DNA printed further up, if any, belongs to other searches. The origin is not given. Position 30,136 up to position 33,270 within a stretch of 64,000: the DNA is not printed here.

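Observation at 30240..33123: WecA/MraY-family phosphotransferase fused to a CapD/PglF-like module with a degenerate dehydratase domain and Ala/Pro-rich tail, preceded by a direct-repeat operator-like element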

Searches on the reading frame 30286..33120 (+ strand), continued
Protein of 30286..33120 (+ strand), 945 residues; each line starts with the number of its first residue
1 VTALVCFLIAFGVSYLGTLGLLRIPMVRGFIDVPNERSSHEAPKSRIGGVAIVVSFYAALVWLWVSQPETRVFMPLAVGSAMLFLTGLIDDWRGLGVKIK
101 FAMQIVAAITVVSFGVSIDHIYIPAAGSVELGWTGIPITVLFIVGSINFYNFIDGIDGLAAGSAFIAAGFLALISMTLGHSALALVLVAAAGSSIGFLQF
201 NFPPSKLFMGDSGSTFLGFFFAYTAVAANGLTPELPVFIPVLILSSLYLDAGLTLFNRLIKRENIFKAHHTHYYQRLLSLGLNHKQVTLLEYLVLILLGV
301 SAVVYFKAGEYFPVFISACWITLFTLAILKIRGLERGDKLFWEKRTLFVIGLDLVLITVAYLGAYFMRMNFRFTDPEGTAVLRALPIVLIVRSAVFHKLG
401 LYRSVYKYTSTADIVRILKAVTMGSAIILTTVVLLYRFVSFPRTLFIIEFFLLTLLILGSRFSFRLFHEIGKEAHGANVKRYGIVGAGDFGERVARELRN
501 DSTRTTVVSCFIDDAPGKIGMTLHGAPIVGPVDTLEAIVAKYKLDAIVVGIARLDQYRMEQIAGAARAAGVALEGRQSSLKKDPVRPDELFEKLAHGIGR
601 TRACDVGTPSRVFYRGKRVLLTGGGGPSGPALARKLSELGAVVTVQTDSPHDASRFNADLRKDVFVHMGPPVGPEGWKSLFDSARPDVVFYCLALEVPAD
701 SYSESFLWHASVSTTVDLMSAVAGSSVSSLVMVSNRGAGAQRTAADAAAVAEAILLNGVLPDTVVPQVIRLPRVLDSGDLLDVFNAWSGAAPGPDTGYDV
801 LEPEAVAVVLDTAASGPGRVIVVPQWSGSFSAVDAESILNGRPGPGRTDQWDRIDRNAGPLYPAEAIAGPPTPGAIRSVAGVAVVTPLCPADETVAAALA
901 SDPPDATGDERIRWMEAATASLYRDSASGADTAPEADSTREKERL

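Call 66: find_homologous_proteins(query=P0141, max_evalue=1e-20)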
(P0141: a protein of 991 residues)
Query P0141 (991 aa): 175 proteins with E <= 1e-20 among 8000 candidates; the best 120 are listed.
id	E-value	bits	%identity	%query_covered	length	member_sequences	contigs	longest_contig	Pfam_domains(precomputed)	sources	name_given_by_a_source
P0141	0.0e+0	2238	100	100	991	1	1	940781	PF13727.13,PF04321.24,PF16363.12,PF02719.22,PF01073.26,PF00953.27,PF01370.28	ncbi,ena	-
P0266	0.0e+0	1493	68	99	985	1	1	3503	PF13727.13,PF04321.24,PF16363.12,PF02719.22,PF01073.26,PF00953.27,PF01370.28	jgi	jgi:FlaA1/EpsC-like NDP-sugar epimerase/UDP-N-acetylmuramyl pentapeptide phosphotransferase/UDP-N-ac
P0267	0.0e+0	1454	66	99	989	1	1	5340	PF08659.17,PF13727.13,PF04321.24,PF16363.12,PF02719.22,PF01073.26,PF00953.27,PF01370.28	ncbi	-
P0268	0.0e+0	1430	64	99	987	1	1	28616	PF13727.13,PF04321.24,PF16363.12,PF02719.22,PF01073.26,PF00953.27,PF01370.28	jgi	jgi:FlaA1/EpsC-like NDP-sugar epimerase/UDP-N-acetylmuramyl pentapeptide phosphotransferase/UDP-N-ac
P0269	0.0e+0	1385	62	99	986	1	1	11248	PF13727.13,PF04321.24,PF16363.12,PF02719.22,PF01073.26,PF00953.27,PF13460.13,PF01370.28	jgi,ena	-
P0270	0.0e+0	1368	63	99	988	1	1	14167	PF13727.13,PF04321.24,PF16363.12,PF02719.22,PF01073.26,PF00953.27,PF01370.28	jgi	jgi:FlaA1/EpsC-like NDP-sugar epimerase/UDP-N-acetylmuramyl pentapeptide phosphotransferase/UDP-N-ac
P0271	0.0e+0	1366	62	99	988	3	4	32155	PF13727.13,PF04321.24,PF16363.12,PF02719.22,PF00953.27,PF01370.28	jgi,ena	-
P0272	0.0e+0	1363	62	99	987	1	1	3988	PF17836.8,PF13727.13,PF04321.24,PF16363.12,PF02719.22,PF01073.26,PF00953.27,PF00106.32,PF01370.28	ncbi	-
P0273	0.0e+0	1359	62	99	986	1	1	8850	PF08659.17,PF13727.13,PF04321.24,PF16363.12,PF02719.22,PF01073.26,PF00953.27,PF13460.13,PF01370.28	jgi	jgi:FlaA1/EpsC-like NDP-sugar epimerase/UDP-N-acetylmuramyl pentapeptide phosphotransferase/UDP-N-ac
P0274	0.0e+0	1352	62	99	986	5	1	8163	PF17836.8,PF13727.13,PF04321.24,PF16363.12,PF02719.22,PF01073.26,PF00953.27,PF13460.13,PF01370.28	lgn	-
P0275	0.0e+0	1348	62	99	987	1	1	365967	PF08659.17,PF17836.8,PF13727.13,PF04321.24,PF16363.12,PF02719.22,PF01073.26,PF00953.27,PF01370.28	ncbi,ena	-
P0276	0.0e+0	1348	61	99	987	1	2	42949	PF08659.17,PF13727.13,PF04321.24,PF16363.12,PF02719.22,PF01073.26,PF00953.27,PF01370.28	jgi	jgi:FlaA1/EpsC-like NDP-sugar epimerase/UDP-N-acetylmuramyl pentapeptide phosphotransferase/UDP-N-ac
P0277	0.0e+0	1344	61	99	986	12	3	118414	PF13727.13,PF04321.24,PF16363.12,PF02719.22,PF01073.26,PF00953.27,PF01370.28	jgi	jgi:FlaA1/EpsC-like NDP-sugar epimerase/UDP-N-acetylmuramyl pentapeptide phosphotransferase/UDP-N-ac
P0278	0.0e+0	1343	61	99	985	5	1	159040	PF17836.8,PF13727.13,PF04321.24,PF16363.12,PF02719.22,PF01073.26,PF00953.27,PF01370.28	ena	-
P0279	0.0e+0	1343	62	99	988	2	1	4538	PF13727.13,PF04321.24,PF16363.12,PF02719.22,PF01073.26,PF00953.27,PF01370.28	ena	-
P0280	0.0e+0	1343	61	99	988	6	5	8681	PF13727.13,PF04321.24,PF16363.12,PF02719.22,PF01073.26,PF00953.27,PF01370.28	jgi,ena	jgi:FlaA1/EpsC-like NDP-sugar epimerase/UDP-N-acetylmuramyl pentapeptide phosphotransferase/UDP-N-ac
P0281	0.0e+0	1342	62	98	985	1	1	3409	PF17836.8,PF13727.13,PF04321.24,PF16363.12,PF02719.22,PF01073.26,PF00953.27,PF01370.28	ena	-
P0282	0.0e+0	1339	61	99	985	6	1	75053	PF13727.13,PF04321.24,PF16363.12,PF02719.22,PF01073.26,PF00953.27,PF13460.13,PF01370.28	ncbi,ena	-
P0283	0.0e+0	1333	61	99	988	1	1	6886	PF13727.13,PF04321.24,PF16363.12,PF02719.22,PF01073.26,PF00953.27,PF01370.28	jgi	jgi:FlaA1/EpsC-like NDP-sugar epimerase/UDP-N-acetylmuramyl pentapeptide phosphotransferase/UDP-N-ac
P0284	0.0e+0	1329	61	99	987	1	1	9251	PF17836.8,PF13727.13,PF04321.24,PF16363.12,PF02719.22,PF01073.26,PF00953.27,PF01370.28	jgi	jgi:FlaA1/EpsC-like NDP-sugar epimerase/UDP-N-acetylmuramyl pentapeptide phosphotransferase/UDP-N-ac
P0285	0.0e+0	1322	60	99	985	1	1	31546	PF17836.8,PF13727.13,PF04321.24,PF16363.12,PF02719.22,PF01073.26,PF00953.27,PF13460.13,PF01370.28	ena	-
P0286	0.0e+0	1320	60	99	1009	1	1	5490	PF13727.13,PF04321.24,PF16363.12,PF02719.22,PF01073.26,PF00953.27,PF13460.13,PF01370.28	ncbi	-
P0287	0.0e+0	1318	60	99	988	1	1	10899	PF17836.8,PF13727.13,PF04321.24,PF16363.12,PF02719.22,PF00953.27,PF01370.28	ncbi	-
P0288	0.0e+0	1291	59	99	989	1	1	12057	PF08659.17,PF13727.13,PF04321.24,PF16363.12,PF02719.22,PF00899.28,PF01073.26,PF00953.27,PF00106.32,PF01370.28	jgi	jgi:FlaA1/EpsC-like NDP-sugar epimerase/UDP-N-acetylmuramyl pentapeptide phosphotransferase/UDP-N-ac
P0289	0.0e+0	1280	60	99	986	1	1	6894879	PF08659.17,PF17836.8,PF13727.13,PF04321.24,PF16363.12,PF02719.22,PF01073.26,PF00953.27,PF00106.32,PF01370.28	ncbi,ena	-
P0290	0.0e+0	1265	59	98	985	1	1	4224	PF13727.13,PF04321.24,PF16363.12,PF02719.22,PF01073.26,PF00953.27,PF00106.32,PF01370.28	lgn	-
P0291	0.0e+0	1261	62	94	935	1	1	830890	PF13727.13,PF04321.24,PF16363.12,PF02719.22,PF00953.27,PF01370.28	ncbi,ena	-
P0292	0.0e+0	1224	64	86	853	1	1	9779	PF13727.13,PF04321.24,PF16363.12,PF02719.22,PF01073.26,PF00953.27,PF01370.28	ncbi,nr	ncbi:MAG TPA: polysaccharide biosynthesis protein, partial [Acidobacteriota bacterium]|nr:polysaccha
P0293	0.0e+0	1212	62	87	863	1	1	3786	PF13727.13,PF04321.24,PF16363.12,PF02719.22,PF01073.26,PF00953.27,PF01370.28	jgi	jgi:FlaA1/EpsC-like NDP-sugar epimerase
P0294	0.0e+0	1165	55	98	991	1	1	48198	PF13727.13,PF04321.24,PF16363.12,PF02719.22,PF01073.26,PF00953.27,PF01370.28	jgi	jgi:FlaA1/EpsC-like NDP-sugar epimerase/UDP-N-acetylmuramyl pentapeptide phosphotransferase/UDP-N-ac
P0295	0.0e+0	1145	55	98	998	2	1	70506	PF13727.13,PF04321.24,PF16363.12,PF02719.22,PF01073.26,PF00953.27,PF01370.28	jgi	jgi:FlaA1/EpsC-like NDP-sugar epimerase/UDP-N-acetylmuramyl pentapeptide phosphotransferase/UDP-N-ac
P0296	0.0e+0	1117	53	98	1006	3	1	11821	PF13727.13,PF04321.24,PF16363.12,PF02719.22,PF01073.26,PF00953.27,PF01370.28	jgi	jgi:FlaA1/EpsC-like NDP-sugar epimerase/UDP-N-acetylmuramyl pentapeptide phosphotransferase/UDP-N-ac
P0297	6.1e-282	956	68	63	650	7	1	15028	PF13727.13,PF04321.24,PF16363.12,PF02719.22,PF01073.26,PF13460.13,PF00106.32,PF03435.25,PF01370.28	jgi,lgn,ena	-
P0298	7.6e-282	956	67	64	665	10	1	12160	PF17836.8,PF13727.13,PF04321.24,PF16363.12,PF02719.22,PF01073.26,PF13460.13,PF01370.28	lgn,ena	-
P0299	1.2e-281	955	65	66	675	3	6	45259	PF13727.13,PF04321.24,PF16363.12,PF02719.22,PF01073.26,PF13460.13,PF01370.28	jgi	jgi:FlaA1/EpsC-like NDP-sugar epimerase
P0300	2.8e-281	954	66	64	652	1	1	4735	PF17836.8,PF13727.13,PF04321.24,PF16363.12,PF02719.22,PF01073.26,PF01370.28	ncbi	-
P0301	4.0e-281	954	68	63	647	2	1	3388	PF13727.13,PF04321.24,PF16363.12,PF02719.22,PF01073.26,PF01370.28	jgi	jgi:FlaA1/EpsC-like NDP-sugar epimerase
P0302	7.9e-281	953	68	63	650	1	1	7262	PF13727.13,PF04321.24,PF16363.12,PF02719.22,PF01073.26,PF13460.13,PF00106.32,PF03435.25,PF01370.28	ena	-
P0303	4.9e-280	950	68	63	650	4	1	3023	PF13727.13,PF04321.24,PF16363.12,PF02719.22,PF01073.26,PF13460.13,PF03435.25,PF01370.28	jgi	-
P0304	6.3e-278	943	67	63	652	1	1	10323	PF13727.13,PF04321.24,PF16363.12,PF02719.22,PF01073.26,PF03435.25,PF01370.28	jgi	jgi:FlaA1/EpsC-like NDP-sugar epimerase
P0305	1.7e-274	932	67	64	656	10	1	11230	PF17836.8,PF13727.13,PF04321.24,PF16363.12,PF02719.22,PF01073.26,PF01370.28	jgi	jgi:FlaA1/EpsC-like NDP-sugar epimerase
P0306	4.4e-265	901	66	63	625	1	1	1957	PF13727.13,PF04321.24,PF16363.12,PF02719.22,PF01073.26,PF13460.13,PF00106.32,PF01370.28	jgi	jgi:FlaA1/EpsC-like NDP-sugar epimerase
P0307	2.5e-252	858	62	62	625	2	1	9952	PF02629.26,PF17836.8,PF13727.13,PF04321.24,PF16363.12,PF02719.22,PF01073.26,PF03435.25,PF01370.28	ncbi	-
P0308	1.4e-249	849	62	62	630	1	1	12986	PF13727.13,PF04321.24,PF16363.12,PF02719.22,PF01073.26,PF13460.13,PF01370.28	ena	-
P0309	1.3e-240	820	60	64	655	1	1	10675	PF13727.13,PF04321.24,PF16363.12,PF02719.22,PF01073.26,PF01370.28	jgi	jgi:FlaA1/EpsC-like NDP-sugar epimerase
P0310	1.1e-239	817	59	63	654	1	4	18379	PF13727.13,PF04321.24,PF16363.12,PF02719.22,PF01073.26,PF01370.28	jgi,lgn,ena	-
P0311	6.8e-239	814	59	64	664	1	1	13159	PF13727.13,PF04321.24,PF16363.12,PF02719.22,PF01370.28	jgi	jgi:FlaA1/EpsC-like NDP-sugar epimerase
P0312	4.3e-238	811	43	97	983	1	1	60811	PF13727.13,PF04321.24,PF16363.12,PF02719.22,PF00953.27,PF01370.28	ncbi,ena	-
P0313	1.2e-235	803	60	63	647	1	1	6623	PF13727.13,PF04321.24,PF16363.12,PF02719.22,PF01073.26,PF01370.28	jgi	jgi:FlaA1/EpsC-like NDP-sugar epimerase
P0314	6.4e-235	801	59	64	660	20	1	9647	PF13727.13,PF04321.24,PF16363.12,PF02719.22,PF01370.28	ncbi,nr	ncbi:MAG TPA: nucleoside-diphosphate sugar epimerase/dehydratase [Terriglobales bacterium]|nr:nucleo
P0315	3.8e-234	798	59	63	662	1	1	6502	PF13727.13,PF04321.24,PF16363.12,PF02719.22,PF01073.26,PF01370.28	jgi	jgi:FlaA1/EpsC-like NDP-sugar epimerase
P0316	5.7e-234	798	41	62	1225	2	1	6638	PF13727.13,PF04321.24,PF16363.12,PF02719.22,PF01073.26,PF00953.27,PF07993.19,PF02397.23,PF01370.28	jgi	-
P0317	2.1e-232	792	60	63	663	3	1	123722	PF13727.13,PF04321.24,PF16363.12,PF02719.22,PF01073.26,PF01370.28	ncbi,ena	-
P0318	3.5e-232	792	43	97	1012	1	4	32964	PF13727.13,PF04321.24,PF16363.12,PF02719.22,PF01073.26,PF00953.27,PF01370.28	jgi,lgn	jgi:FlaA1/EpsC-like NDP-sugar epimerase/UDP-N-acetylmuramyl pentapeptide phosphotransferase/UDP-N-ac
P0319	3.3e-231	788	42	97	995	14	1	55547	PF13727.13,PF04321.24,PF16363.12,PF02719.22,PF01073.26,PF00953.27,PF01370.28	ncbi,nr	ncbi:MAG: polysaccharide biosynthesis protein [Ardenticatenaceae bacterium]|nr:polysaccharide biosyn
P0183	9.5e-231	787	45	89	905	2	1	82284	PF13727.13,PF04321.24,PF16363.12,PF02719.22,PF01073.26,PF00953.27,PF01370.28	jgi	-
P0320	2.0e-230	786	42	97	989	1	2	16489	PF13727.13,PF04321.24,PF16363.12,PF02719.22,PF01073.26,PF00953.27,PF01370.28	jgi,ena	jgi:FlaA1/EpsC-like NDP-sugar epimerase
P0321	7.9e-230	784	42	93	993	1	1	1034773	PF13727.13,PF04321.24,PF16363.12,PF02719.22,PF01073.26,PF00953.27,PF07993.19,PF01370.28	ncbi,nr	ncbi:MAG: polysaccharide biosynthesis protein [Anaerolineales bacterium]|nr:polysaccharide biosynthe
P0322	1.6e-229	783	42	97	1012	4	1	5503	PF13727.13,PF04321.24,PF16363.12,PF02719.22,PF01073.26,PF00953.27,PF01370.28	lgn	-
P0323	4.5e-229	781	42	96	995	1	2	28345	PF13727.13,PF04321.24,PF16363.12,PF02719.22,PF01073.26,PF00953.27,PF07993.19,PF01370.28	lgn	-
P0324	1.3e-228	780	45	91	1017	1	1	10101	PF08659.17,PF13727.13,PF04321.24,PF16363.12,PF02719.22,PF01073.26,PF00953.27,PF07993.19,PF13460.13,PF01370.28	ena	-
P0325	2.1e-228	779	42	97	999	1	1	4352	PF08659.17,PF13727.13,PF04321.24,PF16363.12,PF02719.22,PF01073.26,PF00953.27,PF07993.19,PF01370.28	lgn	-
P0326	2.6e-228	779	43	97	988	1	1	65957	PF13727.13,PF04321.24,PF16363.12,PF02719.22,PF00953.27,PF22674.3,PF00106.32,PF01370.28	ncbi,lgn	-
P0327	4.1e-228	778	42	96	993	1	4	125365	PF08659.17,PF13727.13,PF04321.24,PF16363.12,PF02719.22,PF01073.26,PF00953.27,PF07993.19,PF01370.28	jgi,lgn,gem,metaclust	metaclust:\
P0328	4.2e-228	778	42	61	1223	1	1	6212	PF08659.17,PF13727.13,PF04321.24,PF16363.12,PF02719.22,PF01073.26,PF00953.27,PF07993.19,PF13460.13,PF02397.23,PF01370.28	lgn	-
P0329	1.5e-227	776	57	63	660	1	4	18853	PF13727.13,PF04321.24,PF16363.12,PF02719.22,PF01073.26,PF01370.28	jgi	jgi:FlaA1/EpsC-like NDP-sugar epimerase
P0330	2.6e-227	776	44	92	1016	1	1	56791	PF13727.13,PF04321.24,PF16363.12,PF02719.22,PF01073.26,PF00953.27,PF07993.19,PF13460.13,PF01370.28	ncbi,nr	ncbi:MAG: polysaccharide biosynthesis protein [Anaerolineae bacterium]|nr:polysaccharide biosynthesi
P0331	9.4e-226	770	42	98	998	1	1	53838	PF08659.17,PF13727.13,PF04321.24,PF16363.12,PF02719.22,PF01073.26,PF00953.27,PF07993.19,PF01370.28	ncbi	ncbi:MAG: polysaccharide biosynthesis protein [Chloroflexota bacterium]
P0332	8.0e-225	767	43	96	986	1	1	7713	PF13727.13,PF04321.24,PF16363.12,PF02719.22,PF01073.26,PF00953.27,PF01370.28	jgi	jgi:FlaA1/EpsC-like NDP-sugar epimerase/UDP-N-acetylmuramyl pentapeptide phosphotransferase/UDP-N-ac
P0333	1.4e-222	760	41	97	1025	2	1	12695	PF17836.8,PF13727.13,PF04321.24,PF16363.12,PF02719.22,PF01073.26,PF00953.27,PF07993.19,PF01370.28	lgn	-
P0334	1.2e-221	757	42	95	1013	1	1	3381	PF13727.13,PF04321.24,PF16363.12,PF02719.22,PF01073.26,PF00953.27,PF07993.19,PF01370.28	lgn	-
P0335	2.3e-220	753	56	63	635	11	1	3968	PF13727.13,PF04321.24,PF16363.12,PF02719.22,PF01073.26,PF01370.28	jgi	jgi:FlaA1/EpsC-like NDP-sugar epimerase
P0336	6.7e-220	751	40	96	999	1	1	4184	PF13727.13,PF04321.24,PF16363.12,PF02719.22,PF01073.26,PF00953.27,PF01370.28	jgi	jgi:FlaA1/EpsC-like NDP-sugar epimerase/UDP-N-acetylmuramyl pentapeptide phosphotransferase/UDP-N-ac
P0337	1.3e-218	747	41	96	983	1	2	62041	PF08659.17,PF13727.13,PF04321.24,PF16363.12,PF02719.22,PF01073.26,PF00953.27,PF07993.19,PF13460.13,PF01370.28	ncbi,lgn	-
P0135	2.5e-218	746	41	96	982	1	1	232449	PF13727.13,PF04321.24,PF16363.12,PF02719.22,PF01073.26,PF00953.27,PF13460.13,PF01370.28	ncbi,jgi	jgi:FlaA1/EpsC-like NDP-sugar epimerase/UDP-N-acetylmuramyl pentapeptide phosphotransferase/UDP-N-ac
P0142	8.6e-218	744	41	97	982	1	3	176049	PF08659.17,PF13727.13,PF04321.24,PF16363.12,PF02719.22,PF01073.26,PF00953.27,PF07993.19,PF13460.13,PF01370.28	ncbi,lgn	-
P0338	3.4e-217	742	41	96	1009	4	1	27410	PF13727.13,PF04321.24,PF16363.12,PF02719.22,PF00953.27,PF01370.28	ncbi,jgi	-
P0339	7.9e-207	708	41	95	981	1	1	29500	PF08659.17,PF13727.13,PF04321.24,PF16363.12,PF02719.22,PF01073.26,PF00953.27,PF07993.19,PF13460.13,PF00106.32,PF01370.28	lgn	-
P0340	7.4e-206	705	41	93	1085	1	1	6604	PF08659.17,PF13727.13,PF04321.24,PF16363.12,PF02719.22,PF01073.26,PF00953.27,PF13460.13,PF01370.28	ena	-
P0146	1.2e-205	704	41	95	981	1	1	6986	PF08659.17,PF13727.13,PF04321.24,PF16363.12,PF02719.22,PF01073.26,PF00953.27,PF07993.19,PF13460.13,PF01370.28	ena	-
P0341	1.4e-203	697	40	96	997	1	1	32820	PF08659.17,PF13727.13,PF04321.24,PF16363.12,PF02719.22,PF01073.26,PF00953.27,PF07993.19,PF01370.28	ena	-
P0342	1.0e-202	694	39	95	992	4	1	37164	PF08659.17,PF13727.13,PF04321.24,PF16363.12,PF02719.22,PF01073.26,PF00953.27,PF00106.32,PF01370.28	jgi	jgi:FlaA1/EpsC-like NDP-sugar epimerase/UDP-N-acetylmuramyl pentapeptide phosphotransferase/UDP-N-ac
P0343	5.6e-199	682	41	94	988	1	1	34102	PF08659.17,PF13727.13,PF04321.24,PF16363.12,PF02719.22,PF01073.26,PF00953.27,PF07993.19,PF13460.13,PF01370.28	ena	-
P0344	4.3e-195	669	40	90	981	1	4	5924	PF08659.17,PF13727.13,PF04321.24,PF16363.12,PF02719.22,PF01073.26,PF00953.27,PF13460.13,PF00106.32,PF01370.28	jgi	jgi:FlaA1/EpsC-like NDP-sugar epimerase/UDP-N-acetylmuramyl pentapeptide phosphotransferase/UDP-N-ac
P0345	8.9e-190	651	40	95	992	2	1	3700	PF08659.17,PF13727.13,PF04321.24,PF16363.12,PF02719.22,PF01073.26,PF00953.27,PF07993.19,PF13460.13,PF00106.32,PF01370.28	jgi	jgi:FlaA1/EpsC-like NDP-sugar epimerase/UDP-N-acetylmuramyl pentapeptide phosphotransferase/UDP-N-ac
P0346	3.7e-188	646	39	93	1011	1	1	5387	PF08659.17,PF13727.13,PF04321.24,PF16363.12,PF02719.22,PF01073.26,PF00953.27,PF07993.19,PF13460.13,PF00106.32,PF01370.28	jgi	jgi:FlaA1/EpsC-like NDP-sugar epimerase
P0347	6.0e-188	645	41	52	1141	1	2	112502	PF13727.13,PF04321.24,PF16363.12,PF02719.22,PF01073.26,PF00953.27,PF07993.19,PF01370.28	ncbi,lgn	-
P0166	3.0e-187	643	43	50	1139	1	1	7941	PF13727.13,PF04321.24,PF16363.12,PF02719.22,PF01073.26,PF00953.27,PF07993.19,PF01370.28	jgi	jgi:FlaA1/EpsC-like NDP-sugar epimerase/UDP-N-acetylmuramyl pentapeptide phosphotransferase/UDP-N-ac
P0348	1.2e-183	631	39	94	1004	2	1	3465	PF08659.17,PF13727.13,PF04321.24,PF16363.12,PF02719.22,PF01073.26,PF00953.27,PF07993.19,PF13460.13,PF00106.32,PF01370.28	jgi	jgi:FlaA1/EpsC-like NDP-sugar epimerase/UDP-N-acetylmuramyl pentapeptide phosphotransferase/UDP-N-ac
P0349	2.4e-176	607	41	86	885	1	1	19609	PF08659.17,PF13727.13,PF04321.24,PF16363.12,PF02719.22,PF01073.26,PF00953.27,PF07993.19,PF13460.13,PF00106.32,PF01370.28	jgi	jgi:FlaA1/EpsC-like NDP-sugar epimerase/UDP-N-acetylmuramyl pentapeptide phosphotransferase/UDP-N-ac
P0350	5.5e-162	559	45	61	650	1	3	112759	PF13727.13,PF04321.24,PF16363.12,PF02719.22,PF01073.26,PF00106.32,PF01370.28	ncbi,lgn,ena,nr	ncbi:MAG: polysaccharide biosynthesis protein [Planctomycetes bacterium]|nr:polysaccharide biosynthe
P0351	2.6e-154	534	44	62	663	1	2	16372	PF13727.13,PF04321.24,PF16363.12,PF02719.22,PF01073.26,PF01370.28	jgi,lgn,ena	-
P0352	4.8e-139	483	34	95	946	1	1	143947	PF13727.13,PF04321.24,PF16363.12,PF02719.22,PF01073.26,PF00953.27,PF01370.28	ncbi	-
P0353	1.3e-137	479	34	92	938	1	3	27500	PF13727.13,PF04321.24,PF16363.12,PF02719.22,PF01073.26,PF00953.27,PF01370.28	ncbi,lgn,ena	-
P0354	4.3e-137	477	34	96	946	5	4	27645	PF04321.24,PF16363.12,PF02719.22,PF01073.26,PF00953.27,PF01370.28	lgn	-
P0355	1.3e-126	442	41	57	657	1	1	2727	PF13727.13,PF04321.24,PF16363.12,PF02719.22,PF01073.26,PF07993.19,PF01370.28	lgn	-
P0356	7.0e-123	430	50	43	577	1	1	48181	PF13727.13,PF04321.24,PF16363.12,PF02719.22,PF01073.26,PF01370.28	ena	-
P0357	2.8e-119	418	41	58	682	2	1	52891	PF13727.13,PF04321.24,PF16363.12,PF02719.22,PF01073.26,PF03435.25,PF01370.28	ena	-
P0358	1.4e-92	330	50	34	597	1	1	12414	PF00953.27,PF02698.24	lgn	-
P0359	3.2e-86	309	47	34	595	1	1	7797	PF00953.27,PF02698.24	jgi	jgi:Fuc2NAc and GlcNAc transferase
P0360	1.2e-81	293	41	40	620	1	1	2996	PF01522.27,PF00953.27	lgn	-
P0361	1.0e-80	290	46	32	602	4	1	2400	PF13847.13,PF13489.13,PF13649.13,PF00953.27,PF01209.25,PF08241.19,PF08242.19,PF05401.17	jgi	-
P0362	5.7e-71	258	42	33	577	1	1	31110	PF00953.27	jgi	jgi:Fuc2NAc and GlcNAc transferase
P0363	9.0e-70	254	47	30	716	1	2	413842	PF00534.27,PF13477.13,PF00953.27,PF13579.13,PF13524.13,PF13439.13,PF20706.4,PF13692.13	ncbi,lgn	-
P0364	1.3e-69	254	34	46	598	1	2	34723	PF17836.8,PF13727.13,PF00953.27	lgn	-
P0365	8.3e-68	248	42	34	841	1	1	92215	PF00984.25,PF00953.27,PF03446.22,PF03721.21,PF03720.23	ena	-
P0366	4.4e-67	245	41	34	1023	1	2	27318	PF00953.27,PF16889.12,PF07940.19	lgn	-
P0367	1.2e-64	237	44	30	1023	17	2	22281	PF00953.27,PF16889.12,PF07940.19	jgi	jgi:UDP-N-acetylmuramyl pentapeptide phosphotransferase/UDP-N-acetylglucosamine-1-phosphate transfer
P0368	3.7e-63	232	37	41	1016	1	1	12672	PF00953.27,PF16889.12,PF07940.19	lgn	-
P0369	2.3e-62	230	33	51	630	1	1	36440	PF13727.13,PF00953.27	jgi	jgi:UDP-GlcNAc:undecaprenyl-phosphate GlcNAc-1-phosphate transferase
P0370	1.7e-61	227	31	52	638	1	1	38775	PF13727.13,PF00953.27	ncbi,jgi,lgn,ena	jgi:UDP-GlcNAc:undecaprenyl-phosphate GlcNAc-1-phosphate transferase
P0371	3.6e-61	226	39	38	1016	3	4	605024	PF00953.27,PF16889.12,PF07940.19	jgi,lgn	jgi:asparagine synthase (glutamine-hydrolysing)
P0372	4.7e-61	225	30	52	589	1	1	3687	PF13727.13,PF00953.27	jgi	jgi:UDP-GlcNAc:undecaprenyl-phosphate/decaprenyl-phosphate GlcNAc-1-phosphate transferase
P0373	1.0e-59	221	44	31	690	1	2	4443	PF00953.27,PF03706.19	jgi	jgi:uncharacterized protein (TIRG00374 family)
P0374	3.5e-59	219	43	31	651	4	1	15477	PF00953.27,PF16889.12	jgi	jgi:UDP-N-acetylmuramyl pentapeptide phosphotransferase/UDP-N-acetylglucosamine-1-phosphate transfer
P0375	7.2e-59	218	39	33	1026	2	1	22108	PF00953.27,PF16889.12,PF07940.19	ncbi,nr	ncbi:MAG: hypothetical protein C0391_08705 [Anaerolinea sp.]|nr:hypothetical protein [Anaerolinea sp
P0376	1.4e-58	217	46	30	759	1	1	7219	PF00155.28,PF00953.27,PF01212.28,PF01041.24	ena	-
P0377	2.5e-58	216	45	31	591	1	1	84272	PF00953.27,PF02698.24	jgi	jgi:UDP-N-acetylmuramyl pentapeptide phosphotransferase/UDP-N-acetylglucosamine-1-phosphate transfer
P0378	3.9e-58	216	41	31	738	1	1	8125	PF00953.27,PF13424.13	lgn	-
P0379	1.1e-57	214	40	34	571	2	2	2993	PF00953.27,PF02698.24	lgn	-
